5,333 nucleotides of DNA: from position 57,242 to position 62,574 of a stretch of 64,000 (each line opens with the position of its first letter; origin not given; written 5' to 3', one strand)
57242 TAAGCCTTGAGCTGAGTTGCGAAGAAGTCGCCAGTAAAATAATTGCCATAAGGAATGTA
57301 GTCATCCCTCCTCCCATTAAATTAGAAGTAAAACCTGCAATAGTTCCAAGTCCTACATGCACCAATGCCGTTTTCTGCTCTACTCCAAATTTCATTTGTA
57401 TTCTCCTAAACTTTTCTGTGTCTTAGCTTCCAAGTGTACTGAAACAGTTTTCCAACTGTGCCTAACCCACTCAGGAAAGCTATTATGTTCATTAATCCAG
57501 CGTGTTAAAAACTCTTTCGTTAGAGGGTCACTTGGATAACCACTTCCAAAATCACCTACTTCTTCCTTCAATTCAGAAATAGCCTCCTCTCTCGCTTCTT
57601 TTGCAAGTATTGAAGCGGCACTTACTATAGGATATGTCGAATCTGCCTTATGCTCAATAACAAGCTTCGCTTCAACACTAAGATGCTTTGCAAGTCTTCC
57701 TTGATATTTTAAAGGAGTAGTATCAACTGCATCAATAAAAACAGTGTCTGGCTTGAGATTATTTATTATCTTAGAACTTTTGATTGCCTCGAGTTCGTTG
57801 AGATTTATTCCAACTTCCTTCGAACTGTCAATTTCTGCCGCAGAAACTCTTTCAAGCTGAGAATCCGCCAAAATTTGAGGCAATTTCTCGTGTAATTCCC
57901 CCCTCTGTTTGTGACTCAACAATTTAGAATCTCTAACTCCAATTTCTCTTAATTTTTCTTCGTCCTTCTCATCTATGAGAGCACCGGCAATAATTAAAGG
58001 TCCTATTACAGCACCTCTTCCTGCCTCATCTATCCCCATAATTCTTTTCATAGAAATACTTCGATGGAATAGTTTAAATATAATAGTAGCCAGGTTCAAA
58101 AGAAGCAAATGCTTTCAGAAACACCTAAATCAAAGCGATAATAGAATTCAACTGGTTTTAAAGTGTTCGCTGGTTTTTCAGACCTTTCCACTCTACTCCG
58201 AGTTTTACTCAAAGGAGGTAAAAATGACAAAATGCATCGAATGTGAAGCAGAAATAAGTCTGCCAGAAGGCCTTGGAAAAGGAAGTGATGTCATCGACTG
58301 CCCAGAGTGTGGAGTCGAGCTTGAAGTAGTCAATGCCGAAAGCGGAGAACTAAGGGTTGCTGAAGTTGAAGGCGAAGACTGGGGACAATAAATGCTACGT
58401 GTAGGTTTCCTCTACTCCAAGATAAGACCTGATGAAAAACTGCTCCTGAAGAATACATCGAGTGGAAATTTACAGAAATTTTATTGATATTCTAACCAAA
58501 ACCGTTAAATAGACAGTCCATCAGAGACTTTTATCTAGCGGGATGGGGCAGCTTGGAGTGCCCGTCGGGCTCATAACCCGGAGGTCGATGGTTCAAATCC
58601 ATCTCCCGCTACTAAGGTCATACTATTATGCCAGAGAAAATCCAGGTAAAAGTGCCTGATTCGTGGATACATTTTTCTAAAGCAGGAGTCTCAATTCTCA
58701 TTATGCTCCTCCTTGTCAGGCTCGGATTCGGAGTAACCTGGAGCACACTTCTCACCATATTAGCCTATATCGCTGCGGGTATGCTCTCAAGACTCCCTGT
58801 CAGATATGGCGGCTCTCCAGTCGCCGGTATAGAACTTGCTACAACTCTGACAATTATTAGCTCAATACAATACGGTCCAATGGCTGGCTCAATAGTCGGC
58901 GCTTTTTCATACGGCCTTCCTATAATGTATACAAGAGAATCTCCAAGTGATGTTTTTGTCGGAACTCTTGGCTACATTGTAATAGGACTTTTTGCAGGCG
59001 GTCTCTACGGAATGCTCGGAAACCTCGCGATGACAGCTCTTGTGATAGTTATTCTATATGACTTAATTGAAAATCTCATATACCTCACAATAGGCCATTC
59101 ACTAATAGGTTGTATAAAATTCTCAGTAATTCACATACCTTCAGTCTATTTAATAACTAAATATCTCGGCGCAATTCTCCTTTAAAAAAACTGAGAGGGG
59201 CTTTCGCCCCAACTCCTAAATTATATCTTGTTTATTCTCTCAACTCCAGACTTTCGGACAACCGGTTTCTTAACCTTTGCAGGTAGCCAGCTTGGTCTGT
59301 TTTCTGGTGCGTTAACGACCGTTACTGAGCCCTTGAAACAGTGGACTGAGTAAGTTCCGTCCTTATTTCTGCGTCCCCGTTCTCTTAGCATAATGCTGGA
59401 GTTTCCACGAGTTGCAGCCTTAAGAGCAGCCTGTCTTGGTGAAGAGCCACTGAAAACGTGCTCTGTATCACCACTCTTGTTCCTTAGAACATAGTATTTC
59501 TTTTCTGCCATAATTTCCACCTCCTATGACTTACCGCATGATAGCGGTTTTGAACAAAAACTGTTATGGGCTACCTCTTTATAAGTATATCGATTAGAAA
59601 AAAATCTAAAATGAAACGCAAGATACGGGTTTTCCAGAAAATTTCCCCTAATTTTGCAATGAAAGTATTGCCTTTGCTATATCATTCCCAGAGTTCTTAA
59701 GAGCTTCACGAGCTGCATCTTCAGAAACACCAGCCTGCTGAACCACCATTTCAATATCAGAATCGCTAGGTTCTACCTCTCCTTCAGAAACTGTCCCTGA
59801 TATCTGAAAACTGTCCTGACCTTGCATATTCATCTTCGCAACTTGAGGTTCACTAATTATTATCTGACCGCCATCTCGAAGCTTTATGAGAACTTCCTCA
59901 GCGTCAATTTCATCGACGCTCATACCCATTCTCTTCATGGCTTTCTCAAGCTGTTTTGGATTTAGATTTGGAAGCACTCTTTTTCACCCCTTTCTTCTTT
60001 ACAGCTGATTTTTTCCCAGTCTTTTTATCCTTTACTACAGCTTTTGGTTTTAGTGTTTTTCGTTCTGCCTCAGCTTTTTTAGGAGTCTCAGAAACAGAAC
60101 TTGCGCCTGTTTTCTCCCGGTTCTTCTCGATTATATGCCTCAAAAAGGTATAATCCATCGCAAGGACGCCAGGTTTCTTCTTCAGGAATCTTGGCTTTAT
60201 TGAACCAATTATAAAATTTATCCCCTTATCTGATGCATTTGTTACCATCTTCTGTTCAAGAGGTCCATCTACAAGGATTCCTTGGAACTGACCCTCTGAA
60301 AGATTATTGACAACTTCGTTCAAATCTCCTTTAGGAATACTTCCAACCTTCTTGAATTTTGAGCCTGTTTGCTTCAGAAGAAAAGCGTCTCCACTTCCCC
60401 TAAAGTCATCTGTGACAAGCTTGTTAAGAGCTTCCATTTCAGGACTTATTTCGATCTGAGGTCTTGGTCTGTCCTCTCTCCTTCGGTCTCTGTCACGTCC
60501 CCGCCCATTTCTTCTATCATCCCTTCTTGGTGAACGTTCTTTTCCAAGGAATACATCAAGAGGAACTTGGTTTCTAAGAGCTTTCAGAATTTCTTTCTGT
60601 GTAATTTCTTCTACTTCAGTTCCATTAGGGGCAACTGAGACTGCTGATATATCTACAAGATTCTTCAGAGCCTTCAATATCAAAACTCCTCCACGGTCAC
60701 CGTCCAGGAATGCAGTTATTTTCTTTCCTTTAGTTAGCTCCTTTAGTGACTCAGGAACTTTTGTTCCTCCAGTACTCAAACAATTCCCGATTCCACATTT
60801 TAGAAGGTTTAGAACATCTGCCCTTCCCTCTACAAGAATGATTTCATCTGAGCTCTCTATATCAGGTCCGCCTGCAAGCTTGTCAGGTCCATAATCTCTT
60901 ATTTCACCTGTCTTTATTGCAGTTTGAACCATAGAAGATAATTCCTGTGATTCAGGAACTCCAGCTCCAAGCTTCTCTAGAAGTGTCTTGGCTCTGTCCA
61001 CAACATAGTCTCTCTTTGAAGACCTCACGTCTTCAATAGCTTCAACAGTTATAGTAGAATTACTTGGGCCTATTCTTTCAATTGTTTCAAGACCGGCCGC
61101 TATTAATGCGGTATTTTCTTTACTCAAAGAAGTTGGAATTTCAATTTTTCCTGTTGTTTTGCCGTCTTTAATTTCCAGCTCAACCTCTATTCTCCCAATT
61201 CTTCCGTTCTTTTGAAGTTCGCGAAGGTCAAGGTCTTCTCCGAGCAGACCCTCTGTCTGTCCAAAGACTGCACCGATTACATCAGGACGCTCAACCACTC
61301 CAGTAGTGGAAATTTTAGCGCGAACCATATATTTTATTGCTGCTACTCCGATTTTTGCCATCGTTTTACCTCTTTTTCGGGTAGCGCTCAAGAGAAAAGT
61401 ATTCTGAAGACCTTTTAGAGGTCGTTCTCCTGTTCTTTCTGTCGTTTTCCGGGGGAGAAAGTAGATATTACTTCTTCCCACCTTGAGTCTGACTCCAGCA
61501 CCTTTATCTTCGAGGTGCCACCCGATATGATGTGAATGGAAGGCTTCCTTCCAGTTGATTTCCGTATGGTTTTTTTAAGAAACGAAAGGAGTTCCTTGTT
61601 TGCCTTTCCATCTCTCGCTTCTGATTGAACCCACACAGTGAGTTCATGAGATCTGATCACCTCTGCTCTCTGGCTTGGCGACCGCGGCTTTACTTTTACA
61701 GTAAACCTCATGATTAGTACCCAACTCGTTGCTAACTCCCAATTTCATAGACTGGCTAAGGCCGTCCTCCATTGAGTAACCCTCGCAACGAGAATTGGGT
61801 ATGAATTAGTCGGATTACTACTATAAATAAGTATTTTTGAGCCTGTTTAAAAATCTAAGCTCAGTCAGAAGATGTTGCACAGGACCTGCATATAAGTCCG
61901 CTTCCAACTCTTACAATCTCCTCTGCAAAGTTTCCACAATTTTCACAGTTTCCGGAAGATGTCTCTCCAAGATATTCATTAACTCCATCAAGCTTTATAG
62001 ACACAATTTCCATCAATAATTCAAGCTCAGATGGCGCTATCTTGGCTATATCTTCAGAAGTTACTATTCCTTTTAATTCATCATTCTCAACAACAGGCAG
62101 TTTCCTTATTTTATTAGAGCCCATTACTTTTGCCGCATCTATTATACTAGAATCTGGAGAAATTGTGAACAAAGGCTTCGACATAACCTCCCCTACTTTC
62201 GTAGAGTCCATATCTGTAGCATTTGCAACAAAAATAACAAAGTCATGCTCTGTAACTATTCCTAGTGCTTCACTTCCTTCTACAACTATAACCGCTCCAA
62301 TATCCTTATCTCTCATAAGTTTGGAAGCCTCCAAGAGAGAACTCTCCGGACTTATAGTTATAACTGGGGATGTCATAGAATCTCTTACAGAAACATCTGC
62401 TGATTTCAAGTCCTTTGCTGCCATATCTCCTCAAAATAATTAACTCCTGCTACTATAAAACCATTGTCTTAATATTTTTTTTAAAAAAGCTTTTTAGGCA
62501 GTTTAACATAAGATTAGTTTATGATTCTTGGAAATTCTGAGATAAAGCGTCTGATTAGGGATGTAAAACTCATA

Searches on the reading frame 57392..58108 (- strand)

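Call 39: search_protein_families(library=pfam, proteins=[window:57392-58108:-], max_evalue=0.00001)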
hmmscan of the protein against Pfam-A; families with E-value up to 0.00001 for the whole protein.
window:57392-58108:- (238 aa): 1 family
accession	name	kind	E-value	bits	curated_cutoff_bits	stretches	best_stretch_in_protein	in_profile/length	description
PF01351.25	RNase_HII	-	7.2e-49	166.8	25.8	1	24-222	1-199/199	Ribonuclease HII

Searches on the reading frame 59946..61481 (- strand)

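Call 39: search_protein_families(library=pfam, proteins=[window:59946-61481:-], max_evalue=0.00001)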
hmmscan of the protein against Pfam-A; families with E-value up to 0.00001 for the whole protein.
window:59946-61481:- (511 aa): 1 family
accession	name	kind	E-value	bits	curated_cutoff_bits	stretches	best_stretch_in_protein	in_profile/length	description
PF13662.12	Toprim_4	-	3.1e-06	27.8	25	1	212-274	1-72/85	Toprim domain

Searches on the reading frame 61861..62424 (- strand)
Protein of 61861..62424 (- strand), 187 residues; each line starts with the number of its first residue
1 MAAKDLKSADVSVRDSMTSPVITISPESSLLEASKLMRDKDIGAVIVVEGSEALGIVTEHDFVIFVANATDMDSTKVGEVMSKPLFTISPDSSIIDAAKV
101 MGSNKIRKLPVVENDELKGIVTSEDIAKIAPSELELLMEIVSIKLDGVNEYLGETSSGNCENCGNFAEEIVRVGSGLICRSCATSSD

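Call 39: search_protein_families(library=pfam, proteins=[window:61861-62424:-], max_evalue=0.00001)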
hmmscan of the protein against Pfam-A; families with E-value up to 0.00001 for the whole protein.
window:61861-62424:- (187 aa): 1 family
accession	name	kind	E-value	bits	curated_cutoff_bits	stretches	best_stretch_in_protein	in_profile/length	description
PF00571.33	CBS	-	8.3e-30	103.3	24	2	77-129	1-54/57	CBS domain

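Call 60: find_encoding_contigs(protein=window:61861-62424:-, flank=10000, max_places=3)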
Protein window:61861-62424:- (187 aa): 22 contigs read that carry it; 3 places shown.
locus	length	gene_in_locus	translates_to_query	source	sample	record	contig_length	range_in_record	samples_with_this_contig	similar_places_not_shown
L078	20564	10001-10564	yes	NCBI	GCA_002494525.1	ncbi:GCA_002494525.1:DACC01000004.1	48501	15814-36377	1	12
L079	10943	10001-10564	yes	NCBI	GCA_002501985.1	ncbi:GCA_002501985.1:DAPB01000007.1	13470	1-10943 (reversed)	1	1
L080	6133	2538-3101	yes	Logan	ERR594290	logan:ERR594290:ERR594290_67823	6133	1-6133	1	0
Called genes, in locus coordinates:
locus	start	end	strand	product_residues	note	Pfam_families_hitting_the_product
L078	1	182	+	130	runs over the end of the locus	PF12172:zf-ChsH2 (weak), PF01796:OB_ChsH2_C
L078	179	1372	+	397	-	PF00368:HMG-CoA_red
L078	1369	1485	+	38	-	-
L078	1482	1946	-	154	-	PF01948:PyrI, PF02748:PyrI_C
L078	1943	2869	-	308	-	PF02729:OTCace_N, PF00185:OTCace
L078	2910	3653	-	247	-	PF00398:RrnaAD (weak), PF01135:PCMT, PF08704:GCD14, PF13847:Methyltransf_31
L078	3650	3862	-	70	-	PF15993:Fuseless (weak)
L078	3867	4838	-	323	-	PF00899:ThiF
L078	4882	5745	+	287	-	PF02355:SecD_SecF_C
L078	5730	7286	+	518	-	PF02355:SecD_SecF_C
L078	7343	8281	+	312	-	PF00294:PfkB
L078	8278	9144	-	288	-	PF01478:Peptidase_A24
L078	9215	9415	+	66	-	PF00125:Histone, PF00808:CBFD_NFYB_HMF, PF02969:TAF (weak), PF15630:CENP-S (weak)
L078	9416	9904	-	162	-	PF22769:DCD, PF00692:dUTPase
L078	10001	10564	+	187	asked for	PF00571:CBS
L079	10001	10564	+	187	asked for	PF00571:CBS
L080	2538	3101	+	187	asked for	PF00571:CBS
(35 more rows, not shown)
